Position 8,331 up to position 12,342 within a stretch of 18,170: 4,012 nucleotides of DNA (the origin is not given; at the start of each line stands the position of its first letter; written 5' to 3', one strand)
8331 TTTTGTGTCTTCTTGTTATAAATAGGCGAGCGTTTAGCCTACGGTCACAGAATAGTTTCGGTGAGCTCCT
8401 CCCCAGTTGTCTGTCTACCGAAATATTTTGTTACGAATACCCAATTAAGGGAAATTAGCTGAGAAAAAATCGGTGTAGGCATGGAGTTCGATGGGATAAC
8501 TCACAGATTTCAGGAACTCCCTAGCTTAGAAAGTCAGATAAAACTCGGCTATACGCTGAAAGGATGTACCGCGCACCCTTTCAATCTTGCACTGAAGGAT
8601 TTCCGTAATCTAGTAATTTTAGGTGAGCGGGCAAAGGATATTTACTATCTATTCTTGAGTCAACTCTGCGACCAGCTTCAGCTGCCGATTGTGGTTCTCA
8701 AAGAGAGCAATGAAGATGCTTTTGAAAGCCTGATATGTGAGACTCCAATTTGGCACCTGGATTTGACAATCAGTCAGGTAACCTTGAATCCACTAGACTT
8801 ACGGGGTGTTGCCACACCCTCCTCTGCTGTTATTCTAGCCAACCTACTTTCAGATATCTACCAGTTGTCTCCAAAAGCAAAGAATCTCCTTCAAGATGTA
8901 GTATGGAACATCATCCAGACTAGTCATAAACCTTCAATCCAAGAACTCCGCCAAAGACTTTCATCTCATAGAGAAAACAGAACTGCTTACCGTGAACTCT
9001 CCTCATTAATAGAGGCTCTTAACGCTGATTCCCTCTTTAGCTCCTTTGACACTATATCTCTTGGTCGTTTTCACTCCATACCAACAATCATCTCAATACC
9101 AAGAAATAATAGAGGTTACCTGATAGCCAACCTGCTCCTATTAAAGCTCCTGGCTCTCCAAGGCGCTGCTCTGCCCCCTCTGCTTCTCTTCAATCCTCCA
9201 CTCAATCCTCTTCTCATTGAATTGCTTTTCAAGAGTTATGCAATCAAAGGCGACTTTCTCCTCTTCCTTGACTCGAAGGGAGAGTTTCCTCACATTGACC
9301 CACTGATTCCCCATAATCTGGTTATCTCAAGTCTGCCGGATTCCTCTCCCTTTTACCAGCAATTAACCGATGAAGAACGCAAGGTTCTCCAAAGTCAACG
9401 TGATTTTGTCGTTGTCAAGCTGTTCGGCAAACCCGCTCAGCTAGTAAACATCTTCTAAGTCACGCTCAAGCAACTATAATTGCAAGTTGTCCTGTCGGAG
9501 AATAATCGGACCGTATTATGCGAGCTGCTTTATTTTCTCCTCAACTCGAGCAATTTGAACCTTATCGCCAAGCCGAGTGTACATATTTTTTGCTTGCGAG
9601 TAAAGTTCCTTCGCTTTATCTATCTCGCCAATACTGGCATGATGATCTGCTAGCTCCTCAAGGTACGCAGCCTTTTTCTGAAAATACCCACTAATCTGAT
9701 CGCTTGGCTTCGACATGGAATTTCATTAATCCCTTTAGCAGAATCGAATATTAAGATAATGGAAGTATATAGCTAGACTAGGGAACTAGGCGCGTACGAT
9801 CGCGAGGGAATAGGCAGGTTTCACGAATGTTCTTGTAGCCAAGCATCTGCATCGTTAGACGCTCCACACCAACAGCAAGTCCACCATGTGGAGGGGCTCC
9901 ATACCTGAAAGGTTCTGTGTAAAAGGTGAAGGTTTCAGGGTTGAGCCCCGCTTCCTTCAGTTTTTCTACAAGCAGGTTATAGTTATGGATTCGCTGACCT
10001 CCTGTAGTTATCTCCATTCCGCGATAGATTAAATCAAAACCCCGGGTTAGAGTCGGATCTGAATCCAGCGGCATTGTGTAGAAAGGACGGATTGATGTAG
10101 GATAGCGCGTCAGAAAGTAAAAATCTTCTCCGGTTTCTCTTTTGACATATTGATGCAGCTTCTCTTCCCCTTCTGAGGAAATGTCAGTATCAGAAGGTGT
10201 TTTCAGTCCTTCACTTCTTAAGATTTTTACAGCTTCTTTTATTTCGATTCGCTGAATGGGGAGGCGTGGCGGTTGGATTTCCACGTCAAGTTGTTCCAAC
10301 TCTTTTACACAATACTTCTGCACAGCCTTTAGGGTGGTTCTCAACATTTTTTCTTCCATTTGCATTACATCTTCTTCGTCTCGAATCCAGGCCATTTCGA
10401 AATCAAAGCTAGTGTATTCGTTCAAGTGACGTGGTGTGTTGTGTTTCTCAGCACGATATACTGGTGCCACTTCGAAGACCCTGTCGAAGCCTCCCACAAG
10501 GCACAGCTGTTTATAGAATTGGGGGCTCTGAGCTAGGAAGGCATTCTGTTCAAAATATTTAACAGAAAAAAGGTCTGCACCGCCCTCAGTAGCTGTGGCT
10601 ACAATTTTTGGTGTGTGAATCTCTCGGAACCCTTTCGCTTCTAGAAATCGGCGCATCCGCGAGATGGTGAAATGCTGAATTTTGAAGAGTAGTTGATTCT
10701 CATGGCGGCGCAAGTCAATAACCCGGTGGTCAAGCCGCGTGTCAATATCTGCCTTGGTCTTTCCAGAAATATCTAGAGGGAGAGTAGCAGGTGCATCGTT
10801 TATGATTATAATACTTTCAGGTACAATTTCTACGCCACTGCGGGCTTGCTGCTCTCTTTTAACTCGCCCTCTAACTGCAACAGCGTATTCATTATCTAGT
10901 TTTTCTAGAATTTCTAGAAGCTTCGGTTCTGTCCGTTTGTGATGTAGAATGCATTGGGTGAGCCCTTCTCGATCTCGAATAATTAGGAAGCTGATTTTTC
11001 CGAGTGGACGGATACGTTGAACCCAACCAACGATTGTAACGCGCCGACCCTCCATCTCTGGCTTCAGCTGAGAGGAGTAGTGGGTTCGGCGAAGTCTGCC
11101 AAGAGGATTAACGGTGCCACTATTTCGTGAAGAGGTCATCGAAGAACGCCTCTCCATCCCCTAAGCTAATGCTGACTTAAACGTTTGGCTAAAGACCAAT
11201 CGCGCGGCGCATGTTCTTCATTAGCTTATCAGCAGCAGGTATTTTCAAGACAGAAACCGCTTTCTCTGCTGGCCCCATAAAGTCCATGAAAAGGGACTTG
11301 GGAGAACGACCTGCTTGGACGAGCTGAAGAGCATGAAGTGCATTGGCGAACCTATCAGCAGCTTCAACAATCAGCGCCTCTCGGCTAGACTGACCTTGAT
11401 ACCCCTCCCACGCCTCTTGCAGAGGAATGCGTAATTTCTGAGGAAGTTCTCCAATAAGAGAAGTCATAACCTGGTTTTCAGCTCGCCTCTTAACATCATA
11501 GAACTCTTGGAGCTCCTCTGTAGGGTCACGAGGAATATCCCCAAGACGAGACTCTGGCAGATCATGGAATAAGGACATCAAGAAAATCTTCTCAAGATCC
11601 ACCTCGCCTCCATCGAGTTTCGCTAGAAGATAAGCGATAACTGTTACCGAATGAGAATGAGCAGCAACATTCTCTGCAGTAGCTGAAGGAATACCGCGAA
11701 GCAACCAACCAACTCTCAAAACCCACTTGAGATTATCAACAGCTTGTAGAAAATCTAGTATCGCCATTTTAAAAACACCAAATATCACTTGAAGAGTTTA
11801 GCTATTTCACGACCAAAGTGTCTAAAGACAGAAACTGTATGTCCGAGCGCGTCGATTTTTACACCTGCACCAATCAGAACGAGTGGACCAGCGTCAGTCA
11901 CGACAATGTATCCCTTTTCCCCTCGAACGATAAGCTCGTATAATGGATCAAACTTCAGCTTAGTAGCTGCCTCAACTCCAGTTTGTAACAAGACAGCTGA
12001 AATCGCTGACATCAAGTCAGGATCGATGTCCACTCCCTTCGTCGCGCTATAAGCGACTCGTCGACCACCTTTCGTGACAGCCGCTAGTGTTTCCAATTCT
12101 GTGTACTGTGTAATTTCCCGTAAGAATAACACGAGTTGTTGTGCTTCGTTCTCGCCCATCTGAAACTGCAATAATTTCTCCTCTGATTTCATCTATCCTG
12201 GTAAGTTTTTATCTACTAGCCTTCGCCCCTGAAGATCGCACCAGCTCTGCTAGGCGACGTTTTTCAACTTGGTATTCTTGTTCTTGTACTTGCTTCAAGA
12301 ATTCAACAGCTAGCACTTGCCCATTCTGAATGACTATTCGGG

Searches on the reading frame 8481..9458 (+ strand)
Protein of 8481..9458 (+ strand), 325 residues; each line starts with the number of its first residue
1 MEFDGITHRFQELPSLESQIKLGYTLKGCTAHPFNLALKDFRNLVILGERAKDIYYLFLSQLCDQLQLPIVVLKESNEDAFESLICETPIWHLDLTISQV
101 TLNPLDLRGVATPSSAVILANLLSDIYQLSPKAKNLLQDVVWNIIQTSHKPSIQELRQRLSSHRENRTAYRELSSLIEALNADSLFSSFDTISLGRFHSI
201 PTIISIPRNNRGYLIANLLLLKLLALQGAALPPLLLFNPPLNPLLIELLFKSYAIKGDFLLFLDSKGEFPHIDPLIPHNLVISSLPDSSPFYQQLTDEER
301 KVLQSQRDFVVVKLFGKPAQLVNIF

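Call 5: search_protein_families(library=pfam, proteins=[window:8481-9458:+], max_evalue=1)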
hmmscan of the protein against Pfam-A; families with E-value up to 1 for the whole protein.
window:8481-9458:+ (325 aa): 1 family
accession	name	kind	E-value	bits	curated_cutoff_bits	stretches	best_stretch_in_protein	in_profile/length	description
PF06568.16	DUF1127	-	0.32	11.2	23.3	1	156-176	1-21/37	Domain of unknown function (DUF1127)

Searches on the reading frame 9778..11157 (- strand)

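Call 60: search_protein_families(library=pfam, proteins=[window:9778-11157:-], max_evalue=0.01)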
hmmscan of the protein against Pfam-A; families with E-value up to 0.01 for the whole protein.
window:9778-11157:- (459 aa): 2 families
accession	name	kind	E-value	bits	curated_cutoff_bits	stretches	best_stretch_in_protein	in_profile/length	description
PF00152.25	tRNA-synt_2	-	1e-88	297.8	25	1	138-453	2-307/308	tRNA synthetases class II (D, K and N)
PF01336.31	tRNA_anti-codon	-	7.1e-15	55.2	27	1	40-119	1-75/75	OB-fold nucleic acid binding domain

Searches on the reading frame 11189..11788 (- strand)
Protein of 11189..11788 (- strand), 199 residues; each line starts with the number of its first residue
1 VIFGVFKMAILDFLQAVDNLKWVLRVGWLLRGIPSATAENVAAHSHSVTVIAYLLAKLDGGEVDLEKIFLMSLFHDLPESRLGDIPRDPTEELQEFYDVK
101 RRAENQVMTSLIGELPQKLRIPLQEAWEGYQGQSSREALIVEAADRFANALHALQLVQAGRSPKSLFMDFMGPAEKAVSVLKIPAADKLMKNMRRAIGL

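Call 60: search_protein_families(library=pfam, proteins=[window:11189-11788:-], max_evalue=0.01)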
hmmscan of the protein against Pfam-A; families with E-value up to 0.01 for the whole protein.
window:11189-11788:- (199 aa): 3 families
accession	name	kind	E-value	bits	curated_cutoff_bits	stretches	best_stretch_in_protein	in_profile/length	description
PF13023.12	HD_3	-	1.3e-25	90.7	22.5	1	17-158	1-136/165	HD domain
PF12917.13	YfbR-like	-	9.5e-20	71.5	25.9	1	13-193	2-178/182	5'-deoxynucleotidase YfbR-like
PF01966.28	HD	-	3.3e-07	31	22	1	42-149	2-115/116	HD domain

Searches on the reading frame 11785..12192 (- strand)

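Call 60: search_protein_families(library=pfam, proteins=[window:11785-12192:-], max_evalue=0.01)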
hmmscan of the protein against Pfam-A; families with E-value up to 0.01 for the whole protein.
window:11785-12192:- (135 aa): 1 family
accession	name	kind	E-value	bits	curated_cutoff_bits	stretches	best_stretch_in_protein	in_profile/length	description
PF03259.23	Robl_LC7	-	3.4e-06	27.1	23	1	24-106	6-86/91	Roadblock/LC7 domain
